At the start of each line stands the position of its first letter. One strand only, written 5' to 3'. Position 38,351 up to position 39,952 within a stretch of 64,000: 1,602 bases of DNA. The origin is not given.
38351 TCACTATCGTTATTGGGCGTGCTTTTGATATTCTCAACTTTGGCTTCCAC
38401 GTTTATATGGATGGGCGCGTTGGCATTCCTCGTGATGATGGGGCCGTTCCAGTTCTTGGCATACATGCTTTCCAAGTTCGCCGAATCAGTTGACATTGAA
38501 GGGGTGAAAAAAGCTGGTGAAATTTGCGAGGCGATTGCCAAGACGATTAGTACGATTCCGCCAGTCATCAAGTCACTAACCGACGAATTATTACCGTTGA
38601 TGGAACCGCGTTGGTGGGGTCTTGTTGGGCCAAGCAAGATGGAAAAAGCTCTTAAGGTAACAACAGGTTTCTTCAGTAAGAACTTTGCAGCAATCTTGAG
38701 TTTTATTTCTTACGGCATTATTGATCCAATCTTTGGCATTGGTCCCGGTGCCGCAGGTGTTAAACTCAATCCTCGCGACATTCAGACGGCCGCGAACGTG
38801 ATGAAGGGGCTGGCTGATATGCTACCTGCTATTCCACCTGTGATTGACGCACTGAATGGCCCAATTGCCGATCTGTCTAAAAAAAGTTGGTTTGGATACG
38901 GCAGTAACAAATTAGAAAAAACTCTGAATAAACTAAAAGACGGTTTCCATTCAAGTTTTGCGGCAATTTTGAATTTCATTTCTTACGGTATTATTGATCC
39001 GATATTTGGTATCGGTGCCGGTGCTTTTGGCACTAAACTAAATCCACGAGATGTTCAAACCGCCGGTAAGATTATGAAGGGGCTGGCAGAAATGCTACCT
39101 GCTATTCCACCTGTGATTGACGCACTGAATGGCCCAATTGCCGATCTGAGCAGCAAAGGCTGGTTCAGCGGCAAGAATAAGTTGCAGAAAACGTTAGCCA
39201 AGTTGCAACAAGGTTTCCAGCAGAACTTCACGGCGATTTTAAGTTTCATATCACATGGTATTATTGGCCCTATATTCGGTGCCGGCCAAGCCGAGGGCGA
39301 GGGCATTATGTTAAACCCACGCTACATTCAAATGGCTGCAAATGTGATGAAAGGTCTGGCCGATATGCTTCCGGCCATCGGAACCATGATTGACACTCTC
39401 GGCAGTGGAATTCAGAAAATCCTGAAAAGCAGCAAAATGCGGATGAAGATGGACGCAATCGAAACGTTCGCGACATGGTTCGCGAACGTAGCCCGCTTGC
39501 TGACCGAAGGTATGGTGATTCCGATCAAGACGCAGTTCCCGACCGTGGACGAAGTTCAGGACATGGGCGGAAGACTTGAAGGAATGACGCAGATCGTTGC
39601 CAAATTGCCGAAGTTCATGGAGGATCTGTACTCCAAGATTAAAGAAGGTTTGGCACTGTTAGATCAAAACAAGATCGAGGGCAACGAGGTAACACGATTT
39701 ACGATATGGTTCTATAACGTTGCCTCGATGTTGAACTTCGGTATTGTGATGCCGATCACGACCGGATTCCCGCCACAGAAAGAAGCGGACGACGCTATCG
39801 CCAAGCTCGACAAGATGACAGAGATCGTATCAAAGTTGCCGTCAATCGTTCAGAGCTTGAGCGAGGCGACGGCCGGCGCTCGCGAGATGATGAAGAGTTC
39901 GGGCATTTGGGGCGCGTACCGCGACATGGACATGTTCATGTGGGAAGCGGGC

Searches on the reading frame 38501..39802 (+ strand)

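Call 50: search_protein_families(library=pfam, proteins=[window:38501-39802:+], max_evalue=0.01)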
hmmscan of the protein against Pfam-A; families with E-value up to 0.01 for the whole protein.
window:38501-39802:+ (434 aa): 1 family
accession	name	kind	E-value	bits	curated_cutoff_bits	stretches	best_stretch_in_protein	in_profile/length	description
PF01594.21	AI-2E_transport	-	0.0089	15.7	34.3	0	190-254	74-144/327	AI-2E family transporter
